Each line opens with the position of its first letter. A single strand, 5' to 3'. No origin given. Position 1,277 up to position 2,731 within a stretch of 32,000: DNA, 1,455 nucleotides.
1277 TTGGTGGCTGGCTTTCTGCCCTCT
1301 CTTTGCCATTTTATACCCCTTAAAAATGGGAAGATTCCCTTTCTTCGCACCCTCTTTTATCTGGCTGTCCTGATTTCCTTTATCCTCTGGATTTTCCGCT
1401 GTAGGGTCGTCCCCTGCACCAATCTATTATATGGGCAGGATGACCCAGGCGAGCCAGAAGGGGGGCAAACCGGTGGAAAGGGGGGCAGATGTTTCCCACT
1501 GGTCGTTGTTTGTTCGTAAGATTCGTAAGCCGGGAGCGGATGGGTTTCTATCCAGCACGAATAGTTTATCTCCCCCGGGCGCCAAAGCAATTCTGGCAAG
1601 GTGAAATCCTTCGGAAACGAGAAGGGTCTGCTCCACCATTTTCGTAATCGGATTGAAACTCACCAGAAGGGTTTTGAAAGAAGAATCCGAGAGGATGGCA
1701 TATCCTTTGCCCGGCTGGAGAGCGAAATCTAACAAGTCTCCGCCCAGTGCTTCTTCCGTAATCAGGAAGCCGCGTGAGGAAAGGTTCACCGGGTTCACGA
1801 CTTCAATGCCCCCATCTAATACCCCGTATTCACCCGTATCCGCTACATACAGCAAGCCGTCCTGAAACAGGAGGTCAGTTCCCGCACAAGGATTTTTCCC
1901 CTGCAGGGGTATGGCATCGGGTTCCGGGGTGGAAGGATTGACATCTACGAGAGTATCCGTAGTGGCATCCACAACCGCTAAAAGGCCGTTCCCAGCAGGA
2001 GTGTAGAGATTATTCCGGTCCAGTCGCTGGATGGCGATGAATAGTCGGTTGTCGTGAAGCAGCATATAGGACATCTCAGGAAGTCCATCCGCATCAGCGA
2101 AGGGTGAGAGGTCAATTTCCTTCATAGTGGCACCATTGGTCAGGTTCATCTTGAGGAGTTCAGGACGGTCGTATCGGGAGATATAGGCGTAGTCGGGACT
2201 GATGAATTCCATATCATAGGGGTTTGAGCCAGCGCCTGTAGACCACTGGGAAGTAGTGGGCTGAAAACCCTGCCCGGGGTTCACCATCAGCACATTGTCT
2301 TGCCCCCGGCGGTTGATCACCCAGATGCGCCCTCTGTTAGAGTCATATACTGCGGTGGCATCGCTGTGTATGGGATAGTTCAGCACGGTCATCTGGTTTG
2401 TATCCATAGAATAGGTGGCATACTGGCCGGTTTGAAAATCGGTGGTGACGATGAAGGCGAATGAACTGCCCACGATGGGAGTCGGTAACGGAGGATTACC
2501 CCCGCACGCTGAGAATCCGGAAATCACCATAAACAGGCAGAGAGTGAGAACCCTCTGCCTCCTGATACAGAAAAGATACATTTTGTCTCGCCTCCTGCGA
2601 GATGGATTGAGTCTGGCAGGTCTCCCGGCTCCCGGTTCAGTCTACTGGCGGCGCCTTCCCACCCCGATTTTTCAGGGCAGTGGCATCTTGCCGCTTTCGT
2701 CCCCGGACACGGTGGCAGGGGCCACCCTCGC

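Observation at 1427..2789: Cobalamin riboswitch controlling a single orphan beta-propeller-like lipoprotein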

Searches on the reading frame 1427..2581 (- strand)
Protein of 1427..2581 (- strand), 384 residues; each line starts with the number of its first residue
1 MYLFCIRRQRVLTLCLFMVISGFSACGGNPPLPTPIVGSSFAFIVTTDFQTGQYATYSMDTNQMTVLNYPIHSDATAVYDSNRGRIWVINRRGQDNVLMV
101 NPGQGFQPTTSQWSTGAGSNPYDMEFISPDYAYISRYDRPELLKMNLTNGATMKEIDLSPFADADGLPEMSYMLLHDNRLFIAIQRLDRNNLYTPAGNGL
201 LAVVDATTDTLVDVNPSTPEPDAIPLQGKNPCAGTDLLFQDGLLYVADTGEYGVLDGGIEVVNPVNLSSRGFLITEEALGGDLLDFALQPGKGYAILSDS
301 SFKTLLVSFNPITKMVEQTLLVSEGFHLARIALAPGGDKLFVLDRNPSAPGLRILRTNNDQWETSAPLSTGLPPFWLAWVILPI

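Call 6: search_protein_families(library=pfam, proteins=[window:1427-2581:-], max_evalue=0.01)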
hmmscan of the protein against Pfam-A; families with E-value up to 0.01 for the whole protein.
window:1427-2581:- (384 aa): 0 families

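Call 7: search_protein_families(library=pfam, proteins=[window:1427-2581:-], max_evalue=10)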
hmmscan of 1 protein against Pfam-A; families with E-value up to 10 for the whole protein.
window:1427-2581:- (384 aa): 1 family
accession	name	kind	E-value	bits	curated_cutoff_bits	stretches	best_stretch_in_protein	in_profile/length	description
PF01436.27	NHL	-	0.073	13.6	20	1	234-250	6-21/28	NHL repeat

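Call 8: search_protein_families(library=ncbifam, proteins=[window:1427-2581:-], max_evalue=10)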
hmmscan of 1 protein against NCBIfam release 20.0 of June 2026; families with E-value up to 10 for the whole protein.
window:1427-2581:- (384 aa): 0 families

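Call 9: find_homologous_proteins(query=window:1427-2581:-)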
Query window:1427-2581:- (384 aa): 1350 proteins with E <= 0.001 among 5632 candidates; the best 120 are listed.
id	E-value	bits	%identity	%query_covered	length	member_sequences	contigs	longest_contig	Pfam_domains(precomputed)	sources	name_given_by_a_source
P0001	1.1e-259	879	100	100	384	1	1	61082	-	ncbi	-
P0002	2.6e-93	331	47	97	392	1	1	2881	-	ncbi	ncbi:MAG: hypothetical protein ACREJQ_09085 [bacterium]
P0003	2.0e-89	318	47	100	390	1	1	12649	-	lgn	-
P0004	2.8e-80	288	43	98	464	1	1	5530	PF18962.8,PF13860.13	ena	-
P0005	3.8e-80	288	43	96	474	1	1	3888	PF13860.13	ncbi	-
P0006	6.7e-80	287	45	91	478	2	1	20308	PF18962.8,PF13860.13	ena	-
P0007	1.6e-79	286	44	89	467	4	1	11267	PF13860.13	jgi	jgi:WD40 repeat protein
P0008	1.9e-79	286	44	89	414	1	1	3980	-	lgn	-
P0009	5.1e-79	284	46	88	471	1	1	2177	PF18962.8,PF13860.13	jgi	jgi:hypothetical protein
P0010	9.3e-79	283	43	98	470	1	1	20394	PF18962.8,PF13860.13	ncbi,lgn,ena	-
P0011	2.0e-78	282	45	90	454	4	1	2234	PF18962.8,PF13860.13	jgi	jgi:hypothetical protein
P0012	2.6e-78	282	41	97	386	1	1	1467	-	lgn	-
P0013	2.8e-77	278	43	89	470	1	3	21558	PF18962.8,PF13860.13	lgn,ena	-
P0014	3.5e-77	278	45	90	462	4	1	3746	PF18962.8,PF13860.13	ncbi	-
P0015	4.3e-77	278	43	89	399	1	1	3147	-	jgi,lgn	jgi:streptogramin lyase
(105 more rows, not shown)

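Call 10: find_encoding_contigs(protein=P0001, flank=10000, max_places=3)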
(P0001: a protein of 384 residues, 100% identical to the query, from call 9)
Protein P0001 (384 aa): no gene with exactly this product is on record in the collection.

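Call 11: find_related_loci(query=window:1427-2581:-, collection=genome_contigs, flank=10000)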
Query window:1427-2581:- (384 aa) in genome_contigs; peptide patterns used: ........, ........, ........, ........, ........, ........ (x = any residue, [..] = any of these).
64 stretches matched a pattern, but none encodes a relative of the query by tblastn (E <= 1e-3).

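Call 13: find_related_loci(query=A1, collection=genome_contigs, flank=10000)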
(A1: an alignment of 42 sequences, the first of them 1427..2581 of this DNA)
Query A1 (384 aa) in genome_contigs; peptide patterns used: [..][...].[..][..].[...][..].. (x = any residue, [..] = any of these).
128 stretches matched a pattern; 115 encode a relative of the query (tblastn E <= 1e-3); the best 80 are kept; 80 distinct loci.
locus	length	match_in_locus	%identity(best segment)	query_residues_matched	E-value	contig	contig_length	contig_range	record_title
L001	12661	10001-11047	45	31-381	3e-84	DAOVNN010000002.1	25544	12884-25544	MAG TPA_asm: Candidatus Krumholzibacteriota bacterium isolate CSMAG_1498 CSMAG_1498_k141_96070_length_25544_cov_14.8879,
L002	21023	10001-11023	44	39-381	8e-84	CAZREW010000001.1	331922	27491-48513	MAG TPA_asm: uncultured bacterium isolate binchicken_co150_728 genome assembly, contig: NODE_7_length_331922_cov_15.1319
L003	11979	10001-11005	47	43-379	7e-84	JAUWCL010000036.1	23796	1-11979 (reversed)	MAG: Candidatus Krumholzibacteriota bacterium isolate CSMAG_2137 CSMAG_2137_k141_1060444_length_23796_cov_32.9702, whole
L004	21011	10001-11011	46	43-381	3e-83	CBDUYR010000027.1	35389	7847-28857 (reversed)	MAG TPA_asm: uncultured bacterium isolate SRR21487739_maxbin2_12 genome assembly, contig: ERZ25074848.39, whole genome s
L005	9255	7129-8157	44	35-379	2e-82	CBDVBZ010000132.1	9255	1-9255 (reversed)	MAG TPA_asm: uncultured bacterium isolate SRR22302364_binner13_Refined_9 genome assembly, contig: ERZ25073603.4089, whol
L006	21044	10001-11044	43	32-381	8e-82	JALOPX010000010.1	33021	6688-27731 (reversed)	MAG: Candidatus Krumholzibacteriia bacterium isolate Prado140 scaffold_1087, whole genome shotgun sequence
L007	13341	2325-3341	45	39-379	1e-81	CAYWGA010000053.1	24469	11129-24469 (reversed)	MAG TPA_asm: uncultured bacterium isolate SRP155585_co1_221 genome assembly, contig: NODE_774_length_24469_cov_10.078316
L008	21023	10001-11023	44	38-381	3e-79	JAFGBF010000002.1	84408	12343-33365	MAG: Candidatus Krumholzibacteriota bacterium isolate Zod_Metabat.1015 k87_313593, whole genome shotgun sequence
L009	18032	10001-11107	40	6-384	1e-79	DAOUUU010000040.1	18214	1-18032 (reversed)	MAG TPA_asm: Candidatus Krumholzibacteriota bacterium isolate CSMAG_831 CSMAG_831_k141_1056793_length_18214_cov_10.9878,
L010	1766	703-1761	42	10-375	4e-82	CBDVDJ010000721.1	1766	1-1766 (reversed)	MAG TPA_asm: uncultured bacterium isolate SRR21487738_concoct_129 genome assembly, contig: ERZ25083882.107326, whole gen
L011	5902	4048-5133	43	9-379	5e-77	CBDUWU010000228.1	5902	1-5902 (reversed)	MAG TPA_asm: uncultured bacterium isolate SRR22302368_binner13_Refined_37 genome assembly, contig: ERZ25747235.8178, who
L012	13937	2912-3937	42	32-375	2e-76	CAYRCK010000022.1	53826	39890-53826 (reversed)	MAG TPA_asm: uncultured bacterium isolate binchicken_co334_246 genome assembly, contig: NODE_865_length_53826_cov_9.6331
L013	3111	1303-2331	43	34-379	5e-77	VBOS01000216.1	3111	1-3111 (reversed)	MAG: Candidatus Eisenbacteria bacterium isolate WS_2 14_0903_13_30cm_scaffold_2533160, whole genome shotgun sequence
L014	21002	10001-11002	42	42-379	6e-76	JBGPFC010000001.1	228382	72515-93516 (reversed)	MAG: Candidatus Eisenbacteria bacterium isolate OBJ_0618_7090110_76 k141_8381585_length_228382_cov_29.5388, whole genome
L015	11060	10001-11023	41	33-375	5e-75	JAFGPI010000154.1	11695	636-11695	MAG: Candidatus Krumholzibacteriota bacterium isolate Zod_Metabat.682 k87_8883660, whole genome shotgun sequence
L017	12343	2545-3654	41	2-375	2e-74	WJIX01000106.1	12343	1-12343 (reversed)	MAG: bacterium isolate Bin_043 k141_1830643, whole genome shotgun sequence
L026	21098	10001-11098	39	16-380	1e-71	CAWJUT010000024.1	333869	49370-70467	MAG: uncultured delta proteobacterium isolate MFD00962.bin.2.109 genome assembly, contig: contig_72627, whole genome sho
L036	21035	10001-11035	40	43-380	4e-69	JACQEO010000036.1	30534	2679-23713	MAG: Deltaproteobacteria bacterium isolate NC_groundwater_1023_Pr1_S-0.65um_68_39 Montesol18_Sp65_coassembly_scaffold_54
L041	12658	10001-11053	39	27-383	3e-68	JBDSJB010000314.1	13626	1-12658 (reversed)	MAG: Candidatus Binatia bacterium isolate cluster1_bin.312 k127_8040454, whole genome shotgun sequence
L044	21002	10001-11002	40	42-379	2e-67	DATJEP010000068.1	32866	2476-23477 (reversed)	MAG TPA_asm: Candidatus Udaeobacter sp. isolate SMAG_U15436 k141_3210765, whole genome shotgun sequence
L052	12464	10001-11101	38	7-375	2e-66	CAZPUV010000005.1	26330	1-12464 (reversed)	MAG TPA_asm: uncultured bacterium isolate SRP239054_co1_134 genome assembly, contig: NODE_1198_length_26330_cov_5.525480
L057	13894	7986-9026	39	28-374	1e-64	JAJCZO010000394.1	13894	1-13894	MAG: Deltaproteobacteria bacterium isolate OFTM293 OFTM293_393, whole genome shotgun sequence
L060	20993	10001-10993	41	42-380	1e-64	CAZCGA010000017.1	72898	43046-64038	MAG TPA_asm: uncultured Candidatus Binatia bacterium isolate SRP119689_co1_8 genome assembly, contig: NODE_380_length_72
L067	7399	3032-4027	38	41-380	2e-62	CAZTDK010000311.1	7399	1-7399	MAG TPA_asm: uncultured Candidatus Binatia bacterium isolate binchicken_co54_374 genome assembly, contig: NODE_18348_len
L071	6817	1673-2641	36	43-380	3e-60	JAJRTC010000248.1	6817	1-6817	MAG: Nitrospirae bacterium isolate Dive96_bin1.228 k141_4889543, whole genome shotgun sequence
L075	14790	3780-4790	36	39-383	2e-59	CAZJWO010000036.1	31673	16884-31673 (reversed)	MAG TPA_asm: uncultured Fibrobacteraceae bacterium isolate binchicken_co43_63 genome assembly, contig: NODE_2240_length_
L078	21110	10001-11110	38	8-377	3e-59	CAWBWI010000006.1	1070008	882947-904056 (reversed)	MAG: Candidatus Eisenbacteria bacterium isolate MFD09730.bin.2.41 genome assembly, contig: contig_48829, whole genome sh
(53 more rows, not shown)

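Call 20: search_solved_structures(query=A1, max_evalue=1, show_alignments=2)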
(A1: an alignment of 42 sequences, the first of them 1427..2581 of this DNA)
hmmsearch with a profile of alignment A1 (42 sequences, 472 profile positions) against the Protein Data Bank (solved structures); distinct sequences matched with E-value up to 1: 18.
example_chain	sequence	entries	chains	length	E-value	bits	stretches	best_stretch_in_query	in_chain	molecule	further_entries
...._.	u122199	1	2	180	8.9e-07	31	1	401-461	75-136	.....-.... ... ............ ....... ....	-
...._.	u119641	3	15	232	1.3e-06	30.4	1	402-461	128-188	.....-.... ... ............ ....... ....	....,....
3c12_A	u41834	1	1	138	4.1e-06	28.8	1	401-464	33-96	Flagellar protein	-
8okv_B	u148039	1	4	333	1.1e-05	27.3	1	109-216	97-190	Putative surface layer protein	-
8puj_A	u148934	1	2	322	1.2e-05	27.3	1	109-216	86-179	YncE family protein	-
8p97_B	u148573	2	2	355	1.2e-05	27.2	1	109-216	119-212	Putative surface layer protein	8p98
3osv_A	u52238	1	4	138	7.2e-05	24.7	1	400-459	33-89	Flagellar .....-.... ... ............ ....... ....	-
8bmy_A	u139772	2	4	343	0.00018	23.4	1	109-203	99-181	Putative surface layer protein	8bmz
8bn0_A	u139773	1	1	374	0.00021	23.1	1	109-203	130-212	Putative surface layer protein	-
8bmx_D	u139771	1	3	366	0.00024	22.9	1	109-203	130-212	YncE family protein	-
8baz_A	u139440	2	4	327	0.00035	22.4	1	109-203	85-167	Surface layer protein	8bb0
3dsm_A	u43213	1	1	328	0.00035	22.4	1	109-203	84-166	uncharacterized protein BACUNI_02894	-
8bai_A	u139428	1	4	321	0.00036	22.4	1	109-203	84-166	Surface layer protein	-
5m11_A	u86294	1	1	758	0.0079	17.9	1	386-464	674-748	Immunoreactive 84kD antigen PG93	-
5l8s_A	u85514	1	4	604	0.08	14.6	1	270-368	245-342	Amino acyl peptidase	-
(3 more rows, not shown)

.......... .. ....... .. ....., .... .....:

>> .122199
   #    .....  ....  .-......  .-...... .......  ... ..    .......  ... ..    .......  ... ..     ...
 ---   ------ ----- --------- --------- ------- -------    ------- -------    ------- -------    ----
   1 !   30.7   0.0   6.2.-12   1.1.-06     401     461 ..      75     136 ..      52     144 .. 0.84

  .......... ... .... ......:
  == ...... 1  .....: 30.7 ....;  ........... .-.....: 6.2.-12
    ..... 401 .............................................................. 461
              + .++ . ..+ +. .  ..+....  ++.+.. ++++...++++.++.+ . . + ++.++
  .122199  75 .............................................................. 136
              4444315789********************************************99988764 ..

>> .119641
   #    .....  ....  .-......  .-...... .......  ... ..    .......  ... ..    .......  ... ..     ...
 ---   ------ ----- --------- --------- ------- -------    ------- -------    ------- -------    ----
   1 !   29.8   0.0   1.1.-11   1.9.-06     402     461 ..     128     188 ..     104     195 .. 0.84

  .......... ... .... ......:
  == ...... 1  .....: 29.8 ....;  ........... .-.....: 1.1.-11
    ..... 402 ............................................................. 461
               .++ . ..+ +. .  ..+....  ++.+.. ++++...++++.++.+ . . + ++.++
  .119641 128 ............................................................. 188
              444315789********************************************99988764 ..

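Call 21: predict_structure(alignment_id=A1)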
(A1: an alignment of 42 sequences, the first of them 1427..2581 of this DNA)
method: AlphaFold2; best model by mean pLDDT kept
length: 384 residues; sequences in the alignment: 42
mean_pLDDT: 91.1   pTM: 0.86
mean pLDDT of the five models: 91.1, 90.3, 89.4, 89.3, 88.8
residues with pLDDT >= 90: 321; 70-90: 21; 50-70: 37; < 50: 5
segments of 3 or more residues with pLDDT < 50: 1-4
pLDDT, mean of each block of 10 residues (from residue 1): 51 58 54 65 95 95 94 94 95 94 93 96 96 97 98 98 93 96 94 93 98 93 95 84 95 94 98 98 97 97 97 98 96 95 96 98 98 95 72
secondary structure, 60 per line:
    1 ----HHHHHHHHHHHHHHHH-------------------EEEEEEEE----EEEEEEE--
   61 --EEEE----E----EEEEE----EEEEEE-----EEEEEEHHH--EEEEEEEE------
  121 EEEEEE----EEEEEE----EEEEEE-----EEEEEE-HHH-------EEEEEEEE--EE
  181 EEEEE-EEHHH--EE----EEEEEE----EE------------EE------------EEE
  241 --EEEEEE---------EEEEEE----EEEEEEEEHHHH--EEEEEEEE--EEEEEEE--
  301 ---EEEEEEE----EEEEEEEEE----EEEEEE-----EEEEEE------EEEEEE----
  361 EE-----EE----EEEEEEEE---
elements in order: H5-20 E40-47 E52-58 E63-66 E76-80 E85-90 E96-101 E107-114 E121-126 E131-136 E141-146 E152-157 E169-176 E179-185 E200-205 E238-240 E243-248 E258-263 E268-275 H276-279 E282-289 E292-298 E304-310 E315-323 E328-333 E339-344 E351-356 E374-381

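Call 25: fold_search(model_id=the predicted structure, library=pdb)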
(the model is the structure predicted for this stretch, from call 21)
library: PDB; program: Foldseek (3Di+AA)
matches with E <= 10: 1686; with E <= 0.001: 1229
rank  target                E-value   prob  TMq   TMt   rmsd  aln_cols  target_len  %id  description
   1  8bmy_A                1.7e-13  1.00  0.65  0.74   4.0       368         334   14  Bacteroides thetaiotaomicron surface lipoprotein bound to cyanocobalamin (released 2023-08-16)
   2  8bmx_D                3.0e-13  1.00  0.62  0.70   6.6       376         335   12  Bacteroides thetaiotaomicron B12 TonB dependent transporter in complex with a surface lipoprotein (released 2023-09-20)
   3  8ptf                  3.3e-13  1.00  0.66  0.73   5.2       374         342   15  The surface-exposed lipo-protein of BtuG2 in complex with cyanocobalamin. (released 2024-07-24)
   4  8bai_A                4.1e-13  1.00  0.65  0.77   4.0       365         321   13  The surface-exposed lipo-protein of BtuG2 in complex with cyanocobalamin. (released 2023-10-25)
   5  8bmz_A                4.1e-13  1.00  0.65  0.75   4.1       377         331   11  Bacteroides thetaiotaomicron surface lipoprotein BT1954 bound to adenosylcobalamin (released 2023-08-16)
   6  8ptd                  4.1e-13  1.00  0.65  0.72   4.7       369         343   16  The surface-exposed lipo-protein of BtuG1 in complex with cyanocobalamin. (released 2024-07-24)
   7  8bn0                  6.4e-13  1.00  0.67  0.74   4.1       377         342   13  Bacteroides thetaiotaomicron surface protein BT1954 bound to (released 2023-08-16)
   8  1l0q_A                8.2e-13  1.00  0.63  0.62   4.0       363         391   15  Tandem YVTN beta-propeller and PKD domains from an archaeal surface layer protein (released 2002-11-06)
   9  8okv_C                8.2e-13  1.00  0.67  0.77   3.9       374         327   13  lipoprotein BT2095 from Bacteroides thetaiotamicron bound to cyanocobalamin CnCbl (released 2023-09-20)
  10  8bmz_B                1.3e-12  1.00  0.66  0.75   4.1       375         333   12  Bacteroides thetaiotaomicron surface lipoprotein BT1954 bound to adenosylcobalamin (released 2023-08-16)
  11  8okv_A                1.5e-12  1.00  0.66  0.78   3.8       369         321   13  lipoprotein BT2095 from Bacteroides thetaiotamicron bound to cyanocobalamin CnCbl (released 2023-09-20)
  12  3dsm                  1.6e-12  1.00  0.67  0.78   3.8       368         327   13  Crystal structure of the surface layer protein BACUNI_02894 from Bacteroides uniformis, Northeast Structural Genomics Co (released 2008-09-09)
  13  8okv_D                1.7e-12  1.00  0.65  0.77   3.8       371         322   13  lipoprotein BT2095 from Bacteroides thetaiotamicron bound to cyanocobalamin CnCbl (released 2023-09-20)
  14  8bai_B                1.9e-12  1.00  0.66  0.77   3.9       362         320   14  The surface-exposed lipo-protein of BtuG2 in complex with cyanocobalamin. (released 2023-10-25)
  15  8okv_B                2.5e-12  1.00  0.67  0.76   3.9       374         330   13  lipoprotein BT2095 from Bacteroides thetaiotamicron bound to cyanocobalamin CnCbl (released 2023-09-20)
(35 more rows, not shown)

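Call 30: search_protein_families(library=pfam, proteins=[L001:7785-9902:+, L017:467-2554:+, L026:5498-6877:+, L026:6859-7866:+, L026:7863-9986:+, L075:1447-3609:+, L044:7707-9842:+, L078:7791-9983:+, L014:7851-9917:+, L052:7988-9982:+], max_evalue=0.001)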
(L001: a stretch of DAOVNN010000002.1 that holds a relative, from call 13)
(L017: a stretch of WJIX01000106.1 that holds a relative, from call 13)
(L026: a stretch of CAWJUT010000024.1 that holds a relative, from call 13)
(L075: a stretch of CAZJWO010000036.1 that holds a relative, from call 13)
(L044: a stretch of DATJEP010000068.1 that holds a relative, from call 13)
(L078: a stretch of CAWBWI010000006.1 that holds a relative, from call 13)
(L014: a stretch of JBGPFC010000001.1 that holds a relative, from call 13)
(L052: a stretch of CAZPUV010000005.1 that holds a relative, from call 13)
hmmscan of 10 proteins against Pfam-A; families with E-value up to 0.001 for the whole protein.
L001:7785-9902:+ (705 aa): 2 families
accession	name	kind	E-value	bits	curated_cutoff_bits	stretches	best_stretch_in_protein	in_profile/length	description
PF00593.30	TonB_dep_Rec_b-barrel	-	5e-35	122.6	27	1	251-679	9-436/436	TonB dependent receptor-like, beta-barrel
PF07715.20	Plug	-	4.4e-17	63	23.9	1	93-181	20-107/107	TonB-dependent Receptor Plug Domain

L017:467-2554:+ (695 aa): 2 families
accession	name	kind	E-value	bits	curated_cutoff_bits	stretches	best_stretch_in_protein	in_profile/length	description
PF00593.30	TonB_dep_Rec_b-barrel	-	2.3e-33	117.1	27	1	240-664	11-436/436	TonB dependent receptor-like, beta-barrel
PF07715.20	Plug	-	1.9e-16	60.9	23.9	1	79-167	19-106/107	TonB-dependent Receptor Plug Domain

L026:5498-6877:+ (459 aa): 0 families

L026:6859-7866:+ (335 aa): 0 families

L026:7863-9986:+ (707 aa): 2 families
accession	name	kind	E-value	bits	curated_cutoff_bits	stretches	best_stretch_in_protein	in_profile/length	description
PF00593.30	TonB_dep_Rec_b-barrel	-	2.4e-35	123.7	27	1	228-607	27-385/436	TonB dependent receptor-like, beta-barrel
PF07715.20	Plug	-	3.9e-16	59.9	23.9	1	82-168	22-107/107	TonB-dependent Receptor Plug Domain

L075:1447-3609:+ (720 aa): 2 families
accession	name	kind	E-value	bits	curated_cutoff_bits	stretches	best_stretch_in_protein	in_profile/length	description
PF00593.30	TonB_dep_Rec_b-barrel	-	3.6e-28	100.1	27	1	263-672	2-420/436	TonB dependent receptor-like, beta-barrel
PF07715.20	Plug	-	1.1e-13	52.1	23.9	1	106-199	15-106/107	TonB-dependent Receptor Plug Domain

L044:7707-9842:+ (711 aa): 2 families
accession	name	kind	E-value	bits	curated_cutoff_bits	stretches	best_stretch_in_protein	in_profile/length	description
PF00593.30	TonB_dep_Rec_b-barrel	-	4.1e-26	93.3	27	1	231-677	17-436/436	TonB dependent receptor-like, beta-barrel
PF07715.20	Plug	-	1.2e-16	61.6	23.9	1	95-183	20-107/107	TonB-dependent Receptor Plug Domain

L078:7791-9983:+ (730 aa): 2 families
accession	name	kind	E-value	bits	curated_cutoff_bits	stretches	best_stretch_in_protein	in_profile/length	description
PF00593.30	TonB_dep_Rec_b-barrel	-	3.3e-25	90.3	27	1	436-703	174-436/436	TonB dependent receptor-like, beta-barrel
PF07715.20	Plug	-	2.8e-11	44.3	23.9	1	106-185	22-100/107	TonB-dependent Receptor Plug Domain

L014:7851-9917:+ (688 aa): 2 families
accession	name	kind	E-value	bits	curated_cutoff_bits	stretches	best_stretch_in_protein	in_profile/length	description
PF00593.30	TonB_dep_Rec_b-barrel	-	9.4e-23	82.2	27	1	202-646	38-431/436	TonB dependent receptor-like, beta-barrel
PF07715.20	Plug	-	5.4e-16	59.5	23.9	1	78-164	22-107/107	TonB-dependent Receptor Plug Domain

L052:7988-9982:+ (664 aa): 2 families
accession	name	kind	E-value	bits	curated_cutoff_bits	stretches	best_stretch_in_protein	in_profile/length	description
PF00593.30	TonB_dep_Rec_b-barrel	-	8.2e-28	98.9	27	1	210-638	7-436/436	TonB dependent receptor-like, beta-barrel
PF07715.20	Plug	-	3.3e-15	56.9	23.9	1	54-141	21-107/107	TonB-dependent Receptor Plug Domain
